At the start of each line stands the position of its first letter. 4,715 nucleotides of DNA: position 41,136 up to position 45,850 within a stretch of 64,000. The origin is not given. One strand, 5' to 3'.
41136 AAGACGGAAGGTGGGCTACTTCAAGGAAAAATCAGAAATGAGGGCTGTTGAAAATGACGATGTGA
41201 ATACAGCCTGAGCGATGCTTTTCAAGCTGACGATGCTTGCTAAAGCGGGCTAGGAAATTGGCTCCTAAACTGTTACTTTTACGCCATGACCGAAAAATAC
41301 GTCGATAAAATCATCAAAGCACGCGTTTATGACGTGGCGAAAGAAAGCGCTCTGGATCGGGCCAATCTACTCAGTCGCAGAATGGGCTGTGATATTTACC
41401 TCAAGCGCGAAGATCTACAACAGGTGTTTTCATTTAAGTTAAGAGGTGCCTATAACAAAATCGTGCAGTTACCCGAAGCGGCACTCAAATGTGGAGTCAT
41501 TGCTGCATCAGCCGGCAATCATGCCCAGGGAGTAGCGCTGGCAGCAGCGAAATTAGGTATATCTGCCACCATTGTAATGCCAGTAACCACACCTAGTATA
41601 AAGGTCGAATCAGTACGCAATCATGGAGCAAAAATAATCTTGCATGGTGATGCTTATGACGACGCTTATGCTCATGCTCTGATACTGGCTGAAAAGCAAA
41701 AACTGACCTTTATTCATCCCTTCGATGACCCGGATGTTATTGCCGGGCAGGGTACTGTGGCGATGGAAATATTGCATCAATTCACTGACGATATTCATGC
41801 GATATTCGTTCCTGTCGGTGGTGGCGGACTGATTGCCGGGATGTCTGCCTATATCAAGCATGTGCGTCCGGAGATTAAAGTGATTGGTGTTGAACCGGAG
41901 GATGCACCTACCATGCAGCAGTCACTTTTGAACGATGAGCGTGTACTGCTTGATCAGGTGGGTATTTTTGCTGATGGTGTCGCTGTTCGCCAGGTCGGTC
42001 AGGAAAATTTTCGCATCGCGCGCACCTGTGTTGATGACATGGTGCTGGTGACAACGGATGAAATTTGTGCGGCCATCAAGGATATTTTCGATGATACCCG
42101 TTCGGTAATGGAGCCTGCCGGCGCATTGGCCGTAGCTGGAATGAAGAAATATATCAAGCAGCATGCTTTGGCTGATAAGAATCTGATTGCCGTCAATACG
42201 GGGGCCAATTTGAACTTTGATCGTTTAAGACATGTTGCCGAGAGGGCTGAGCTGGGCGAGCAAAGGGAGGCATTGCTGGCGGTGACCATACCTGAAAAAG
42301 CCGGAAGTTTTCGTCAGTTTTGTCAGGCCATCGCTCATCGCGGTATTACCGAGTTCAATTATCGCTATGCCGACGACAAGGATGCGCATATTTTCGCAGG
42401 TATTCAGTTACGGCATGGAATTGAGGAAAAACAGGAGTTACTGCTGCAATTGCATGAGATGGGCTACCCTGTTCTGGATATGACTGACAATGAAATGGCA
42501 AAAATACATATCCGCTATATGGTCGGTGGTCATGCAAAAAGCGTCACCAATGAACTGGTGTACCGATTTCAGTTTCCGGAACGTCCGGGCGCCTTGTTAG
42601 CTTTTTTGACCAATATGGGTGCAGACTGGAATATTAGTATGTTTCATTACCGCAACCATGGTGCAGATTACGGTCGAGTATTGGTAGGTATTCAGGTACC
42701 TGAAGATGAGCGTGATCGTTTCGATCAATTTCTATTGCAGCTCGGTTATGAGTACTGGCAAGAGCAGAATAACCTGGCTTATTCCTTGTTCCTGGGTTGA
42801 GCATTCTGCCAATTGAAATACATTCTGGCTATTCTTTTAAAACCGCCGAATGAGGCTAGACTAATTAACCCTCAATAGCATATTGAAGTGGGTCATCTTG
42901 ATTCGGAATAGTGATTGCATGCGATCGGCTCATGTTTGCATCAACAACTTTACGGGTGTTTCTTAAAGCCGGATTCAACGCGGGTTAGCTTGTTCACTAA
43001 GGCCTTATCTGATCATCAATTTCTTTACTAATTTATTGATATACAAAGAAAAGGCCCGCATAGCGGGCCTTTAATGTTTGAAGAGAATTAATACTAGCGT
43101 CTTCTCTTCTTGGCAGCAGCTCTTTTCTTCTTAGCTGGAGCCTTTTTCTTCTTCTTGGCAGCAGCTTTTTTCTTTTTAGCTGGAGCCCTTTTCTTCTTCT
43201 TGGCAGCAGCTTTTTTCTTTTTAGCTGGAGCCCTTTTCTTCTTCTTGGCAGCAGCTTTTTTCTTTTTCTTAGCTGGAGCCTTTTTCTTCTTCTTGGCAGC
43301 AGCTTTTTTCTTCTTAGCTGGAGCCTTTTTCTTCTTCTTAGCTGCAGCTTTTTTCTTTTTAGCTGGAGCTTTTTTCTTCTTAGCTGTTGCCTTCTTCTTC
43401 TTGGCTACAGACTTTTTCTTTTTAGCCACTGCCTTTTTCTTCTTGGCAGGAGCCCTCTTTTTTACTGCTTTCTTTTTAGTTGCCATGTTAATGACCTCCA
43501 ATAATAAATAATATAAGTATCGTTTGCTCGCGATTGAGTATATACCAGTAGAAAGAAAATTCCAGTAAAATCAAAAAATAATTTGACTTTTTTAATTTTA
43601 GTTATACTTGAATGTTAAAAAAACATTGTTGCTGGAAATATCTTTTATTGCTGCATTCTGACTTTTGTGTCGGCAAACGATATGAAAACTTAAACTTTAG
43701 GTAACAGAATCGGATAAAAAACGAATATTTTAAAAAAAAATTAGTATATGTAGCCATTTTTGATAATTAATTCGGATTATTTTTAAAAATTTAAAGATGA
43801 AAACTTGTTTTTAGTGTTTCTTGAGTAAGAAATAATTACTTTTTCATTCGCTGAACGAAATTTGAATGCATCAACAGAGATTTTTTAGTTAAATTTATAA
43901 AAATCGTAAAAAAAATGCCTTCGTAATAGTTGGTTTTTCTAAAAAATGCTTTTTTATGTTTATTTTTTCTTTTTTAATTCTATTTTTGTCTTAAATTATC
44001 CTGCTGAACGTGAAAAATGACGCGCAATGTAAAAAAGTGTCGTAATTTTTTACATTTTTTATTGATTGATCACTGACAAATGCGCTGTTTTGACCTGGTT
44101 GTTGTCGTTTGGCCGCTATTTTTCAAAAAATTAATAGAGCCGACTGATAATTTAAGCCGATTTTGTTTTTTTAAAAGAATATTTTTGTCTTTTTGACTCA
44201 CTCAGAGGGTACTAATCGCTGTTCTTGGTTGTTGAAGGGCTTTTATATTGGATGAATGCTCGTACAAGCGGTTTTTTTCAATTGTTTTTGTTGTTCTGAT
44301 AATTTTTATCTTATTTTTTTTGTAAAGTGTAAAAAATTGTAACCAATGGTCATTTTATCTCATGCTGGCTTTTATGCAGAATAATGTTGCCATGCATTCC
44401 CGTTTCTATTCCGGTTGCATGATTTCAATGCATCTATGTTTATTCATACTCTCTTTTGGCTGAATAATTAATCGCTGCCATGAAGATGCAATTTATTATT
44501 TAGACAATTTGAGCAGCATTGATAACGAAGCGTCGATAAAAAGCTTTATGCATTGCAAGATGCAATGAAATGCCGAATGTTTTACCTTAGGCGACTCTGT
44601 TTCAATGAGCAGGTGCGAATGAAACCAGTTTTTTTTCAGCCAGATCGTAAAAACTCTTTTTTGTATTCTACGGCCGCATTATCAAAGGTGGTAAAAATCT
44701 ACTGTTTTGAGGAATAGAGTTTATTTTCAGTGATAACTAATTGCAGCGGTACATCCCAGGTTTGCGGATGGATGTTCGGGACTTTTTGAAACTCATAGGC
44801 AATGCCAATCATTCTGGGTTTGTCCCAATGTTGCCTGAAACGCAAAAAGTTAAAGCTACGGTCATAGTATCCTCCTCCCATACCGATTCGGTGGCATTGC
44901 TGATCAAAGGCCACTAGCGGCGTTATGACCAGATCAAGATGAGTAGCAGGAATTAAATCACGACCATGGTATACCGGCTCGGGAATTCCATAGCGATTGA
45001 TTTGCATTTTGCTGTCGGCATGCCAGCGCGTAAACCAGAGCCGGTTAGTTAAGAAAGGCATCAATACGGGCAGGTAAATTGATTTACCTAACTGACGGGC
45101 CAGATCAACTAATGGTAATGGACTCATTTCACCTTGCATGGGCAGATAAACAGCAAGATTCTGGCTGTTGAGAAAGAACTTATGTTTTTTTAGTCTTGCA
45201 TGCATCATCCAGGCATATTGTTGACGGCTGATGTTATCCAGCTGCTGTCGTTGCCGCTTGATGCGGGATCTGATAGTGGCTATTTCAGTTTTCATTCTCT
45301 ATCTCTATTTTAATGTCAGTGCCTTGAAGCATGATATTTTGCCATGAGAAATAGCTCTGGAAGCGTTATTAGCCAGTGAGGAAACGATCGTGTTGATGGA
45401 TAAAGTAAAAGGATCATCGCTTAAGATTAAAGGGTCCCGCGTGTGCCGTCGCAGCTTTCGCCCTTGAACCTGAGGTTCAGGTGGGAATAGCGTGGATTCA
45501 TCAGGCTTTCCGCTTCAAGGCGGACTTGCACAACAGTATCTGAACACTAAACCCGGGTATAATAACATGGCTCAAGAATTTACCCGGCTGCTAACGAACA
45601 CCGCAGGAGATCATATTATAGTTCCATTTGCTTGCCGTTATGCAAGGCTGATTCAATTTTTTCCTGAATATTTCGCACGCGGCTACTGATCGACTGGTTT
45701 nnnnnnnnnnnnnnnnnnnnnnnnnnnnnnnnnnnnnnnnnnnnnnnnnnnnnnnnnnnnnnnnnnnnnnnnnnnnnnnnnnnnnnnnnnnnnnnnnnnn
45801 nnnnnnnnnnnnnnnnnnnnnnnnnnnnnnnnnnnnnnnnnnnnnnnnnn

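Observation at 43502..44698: A 1.2 kb AT-rich stretch with no ORF of 60 aa or more between the histone-like gene and fau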

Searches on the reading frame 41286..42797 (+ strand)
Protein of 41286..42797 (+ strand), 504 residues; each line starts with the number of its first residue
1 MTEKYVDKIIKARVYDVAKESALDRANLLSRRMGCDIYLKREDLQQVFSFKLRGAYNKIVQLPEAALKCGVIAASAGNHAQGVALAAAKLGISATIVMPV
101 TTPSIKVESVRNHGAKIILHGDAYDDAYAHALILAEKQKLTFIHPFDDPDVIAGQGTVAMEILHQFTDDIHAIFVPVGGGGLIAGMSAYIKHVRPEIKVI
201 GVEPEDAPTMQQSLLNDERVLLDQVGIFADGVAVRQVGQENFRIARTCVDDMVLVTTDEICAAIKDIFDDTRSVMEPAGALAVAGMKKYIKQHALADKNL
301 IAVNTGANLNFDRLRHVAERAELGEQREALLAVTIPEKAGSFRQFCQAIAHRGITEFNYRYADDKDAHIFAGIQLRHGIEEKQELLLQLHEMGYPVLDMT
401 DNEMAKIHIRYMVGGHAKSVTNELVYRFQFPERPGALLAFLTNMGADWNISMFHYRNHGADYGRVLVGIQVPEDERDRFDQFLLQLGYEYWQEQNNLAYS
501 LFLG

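Call 39: list_cluster_members(proteins=[P0001, window:41286-42797:+, window:43097-43486:-, window:46884-48224:+])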
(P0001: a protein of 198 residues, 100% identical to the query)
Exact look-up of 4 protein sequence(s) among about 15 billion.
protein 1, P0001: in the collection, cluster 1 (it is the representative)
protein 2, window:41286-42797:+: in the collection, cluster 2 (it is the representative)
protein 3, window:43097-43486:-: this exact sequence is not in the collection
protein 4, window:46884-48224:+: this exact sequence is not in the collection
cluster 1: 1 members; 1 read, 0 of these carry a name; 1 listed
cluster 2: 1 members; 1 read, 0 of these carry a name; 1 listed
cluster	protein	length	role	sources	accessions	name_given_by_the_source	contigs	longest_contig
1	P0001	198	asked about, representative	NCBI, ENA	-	-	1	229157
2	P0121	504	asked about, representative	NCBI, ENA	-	-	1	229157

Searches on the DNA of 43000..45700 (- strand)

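Call 5: search_rna_families(source=window, start=43000, end=45700, threshold=evalue, max_evalue=10, show_alignments=2)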
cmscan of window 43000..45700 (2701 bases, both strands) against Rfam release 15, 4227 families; matches with E-value up to 10: 11.
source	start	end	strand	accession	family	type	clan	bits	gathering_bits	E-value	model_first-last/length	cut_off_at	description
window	45430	45612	-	RF00013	6S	Gene;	-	91.8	46.4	2.5e-18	1-187/187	no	6S / SsrS RNA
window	43029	43092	-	RF02621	BSnc120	Gene; sRNA;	-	23.9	114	0.022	1-88/88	no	Brucella sRNA 120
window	45281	45350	-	RF01605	plasmodium_snoR30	Gene; snRNA; snoRNA; CD-box;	-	22.5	43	2.9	1-74/74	no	small nucleolar RNA snoR30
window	43046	43124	-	RF00513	Trp_leader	Cis-reg; leader;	-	20.4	41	0.62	1-100/100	no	Tryptophan operon leader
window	43038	43121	-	RF00519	suhB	Gene; sRNA;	CL00108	20.3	41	0.42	1-77/77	no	Makes More Granules Regulator RNA (mmgR)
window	45281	45353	-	RF01164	SNORD107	Gene; snRNA; snoRNA; CD-box;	-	20.2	50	2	1-74/74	no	Small nucleolar RNA SNORD107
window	43050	43126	-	RF01393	isrJ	Gene; sRNA;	-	19.5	37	1.8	1-75/75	no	isrJ Hfq binding RNA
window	44076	44167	+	RF02552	RcsR1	Gene; sRNA;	-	18.5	60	1.4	1-96/96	no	RcsR1 sRNA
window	43050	43072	-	RF02082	STnc540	Gene; sRNA;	-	15.8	38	3.4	117-139/202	no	Enterobacterial sRNA STnc540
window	44599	44625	-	RF01330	CRISPR-DR16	Gene; CRISPR;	-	15.6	35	7.2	1-37/37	no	CRISPR RNA direct repeat element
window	44101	44165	-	RF01929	bxd_1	Gene; lncRNA;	-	13.8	75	7.7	1-86/86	no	Bithoraxoid conserved region 1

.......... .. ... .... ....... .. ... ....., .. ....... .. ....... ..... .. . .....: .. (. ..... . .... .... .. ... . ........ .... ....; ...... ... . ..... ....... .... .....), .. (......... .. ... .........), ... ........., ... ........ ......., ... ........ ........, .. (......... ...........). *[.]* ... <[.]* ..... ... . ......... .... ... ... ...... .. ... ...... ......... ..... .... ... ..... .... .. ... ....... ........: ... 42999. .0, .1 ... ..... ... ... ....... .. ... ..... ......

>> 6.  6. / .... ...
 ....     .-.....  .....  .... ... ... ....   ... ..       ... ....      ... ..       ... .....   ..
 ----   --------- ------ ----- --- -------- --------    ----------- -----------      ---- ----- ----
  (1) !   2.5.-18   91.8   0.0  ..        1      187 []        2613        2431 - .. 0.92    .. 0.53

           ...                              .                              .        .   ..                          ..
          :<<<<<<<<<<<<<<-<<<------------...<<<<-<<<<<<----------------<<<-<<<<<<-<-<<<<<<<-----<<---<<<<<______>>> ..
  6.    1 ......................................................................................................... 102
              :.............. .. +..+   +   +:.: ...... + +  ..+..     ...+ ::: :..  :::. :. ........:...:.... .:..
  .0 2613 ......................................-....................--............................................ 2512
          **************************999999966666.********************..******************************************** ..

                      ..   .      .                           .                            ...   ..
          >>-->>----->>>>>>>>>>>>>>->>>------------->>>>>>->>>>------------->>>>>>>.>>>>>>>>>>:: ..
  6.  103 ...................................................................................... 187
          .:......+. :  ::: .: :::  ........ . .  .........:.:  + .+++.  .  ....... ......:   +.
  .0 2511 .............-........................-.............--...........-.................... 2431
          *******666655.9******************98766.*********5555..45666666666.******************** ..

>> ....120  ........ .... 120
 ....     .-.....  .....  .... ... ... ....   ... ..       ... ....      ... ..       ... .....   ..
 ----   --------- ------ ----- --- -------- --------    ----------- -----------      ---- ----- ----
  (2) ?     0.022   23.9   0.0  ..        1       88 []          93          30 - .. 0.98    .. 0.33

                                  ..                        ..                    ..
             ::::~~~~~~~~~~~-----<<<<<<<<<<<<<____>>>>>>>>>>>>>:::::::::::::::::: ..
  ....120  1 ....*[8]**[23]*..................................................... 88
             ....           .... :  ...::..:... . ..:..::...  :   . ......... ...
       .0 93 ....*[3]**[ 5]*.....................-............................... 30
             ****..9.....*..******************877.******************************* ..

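Call 91: search_rna_families(sources=[L001, L008, L010, L011, L013, L014, L015, L016, L020, L022, L023, L025, L027, L029], threshold=gathering)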
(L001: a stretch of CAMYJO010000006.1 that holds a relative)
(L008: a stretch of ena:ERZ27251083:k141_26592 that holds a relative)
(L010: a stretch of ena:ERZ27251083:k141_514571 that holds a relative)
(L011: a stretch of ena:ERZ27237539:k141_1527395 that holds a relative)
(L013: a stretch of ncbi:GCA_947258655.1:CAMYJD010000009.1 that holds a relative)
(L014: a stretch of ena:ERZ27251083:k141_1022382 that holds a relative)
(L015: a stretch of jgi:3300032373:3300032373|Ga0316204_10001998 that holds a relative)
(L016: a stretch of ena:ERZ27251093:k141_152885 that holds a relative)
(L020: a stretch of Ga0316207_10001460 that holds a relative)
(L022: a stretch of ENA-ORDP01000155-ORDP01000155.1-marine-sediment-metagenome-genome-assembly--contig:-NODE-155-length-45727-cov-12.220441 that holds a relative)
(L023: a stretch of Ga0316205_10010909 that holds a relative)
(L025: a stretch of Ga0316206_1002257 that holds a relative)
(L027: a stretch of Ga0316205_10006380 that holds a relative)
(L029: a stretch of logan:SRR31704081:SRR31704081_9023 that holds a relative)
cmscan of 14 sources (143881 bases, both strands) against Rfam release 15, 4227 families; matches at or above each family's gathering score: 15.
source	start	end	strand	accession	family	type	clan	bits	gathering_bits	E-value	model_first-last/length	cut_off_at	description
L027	2656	2838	-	RF00013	6S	Gene;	-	104.7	46.4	1.1e-19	1-187/187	no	6S / SsrS RNA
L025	9300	9482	+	RF00013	6S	Gene;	-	104.4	46.4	1.3e-19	1-187/187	no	6S / SsrS RNA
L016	4787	4969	+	RF00013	6S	Gene;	-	101.7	46.4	5.7e-19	1-187/187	no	6S / SsrS RNA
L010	4680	4862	+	RF00013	6S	Gene;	-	99.9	46.4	1.6e-18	1-187/187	no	6S / SsrS RNA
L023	1990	2172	-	RF00013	6S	Gene;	-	98.6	46.4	3.2e-18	1-187/187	no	6S / SsrS RNA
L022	2828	3010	+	RF00013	6S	Gene;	-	97.5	46.4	5.9e-18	1-187/187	no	6S / SsrS RNA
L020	3955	4137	-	RF00013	6S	Gene;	-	92.3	46.4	1e-16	1-187/187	no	6S / SsrS RNA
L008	4679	4861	+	RF00013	6S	Gene;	-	92.2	46.4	1.1e-16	1-187/187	no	6S / SsrS RNA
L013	4621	4803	+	RF00013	6S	Gene;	-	92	46.4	1.1e-16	1-187/187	no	6S / SsrS RNA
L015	4692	4873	+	RF00013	6S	Gene;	-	91.5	46.4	1.5e-16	1-187/187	no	6S / SsrS RNA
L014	4413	4594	+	RF00013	6S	Gene;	-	91.4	46.4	1.6e-16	1-187/187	no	6S / SsrS RNA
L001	5633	5815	+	RF00013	6S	Gene;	-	88.4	46.4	8.5e-16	1-187/187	no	6S / SsrS RNA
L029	4661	4843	+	RF00013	6S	Gene;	-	87.2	46.4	1.6e-15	1-187/187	no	6S / SsrS RNA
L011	4713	4895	+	RF00013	6S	Gene;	-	80.6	46.4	6.1e-14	1-187/187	no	6S / SsrS RNA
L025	1450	1537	-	RF00504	Glycine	Cis-reg; riboswitch;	CL00125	63.9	32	1.4e-10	1-94/94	no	Glycine riboswitch aptamer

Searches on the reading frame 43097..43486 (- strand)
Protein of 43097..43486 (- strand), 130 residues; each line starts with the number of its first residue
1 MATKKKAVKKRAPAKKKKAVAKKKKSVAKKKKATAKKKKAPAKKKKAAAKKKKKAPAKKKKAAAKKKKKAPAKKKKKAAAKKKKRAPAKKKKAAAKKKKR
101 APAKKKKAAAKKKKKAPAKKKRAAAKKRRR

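Call 42: search_protein_families(library=pfam, proteins=[window:43097-43486:-], max_evalue=0.01)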
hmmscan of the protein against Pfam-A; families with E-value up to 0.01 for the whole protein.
window:43097-43486:- (130 aa): 0 families

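Call 72: search_protein_families(library=ncbifam, proteins=[window:43097-43486:-], max_evalue=1)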
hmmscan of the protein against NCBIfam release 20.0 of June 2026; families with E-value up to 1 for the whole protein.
window:43097-43486:- (130 aa): 0 families

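Call 73: search_solved_structures(query=window:43097-43486:-, max_evalue=1)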
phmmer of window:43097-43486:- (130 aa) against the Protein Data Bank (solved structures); distinct sequences matched with E-value up to 1: 2.
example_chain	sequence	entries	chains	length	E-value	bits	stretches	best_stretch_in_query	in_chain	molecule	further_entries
6zj3_Lf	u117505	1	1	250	0.0039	21.1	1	10-115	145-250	Ribosomal protein eL19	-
9rgx_A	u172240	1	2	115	0.13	16.3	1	42-126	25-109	sc-apCC3-ACW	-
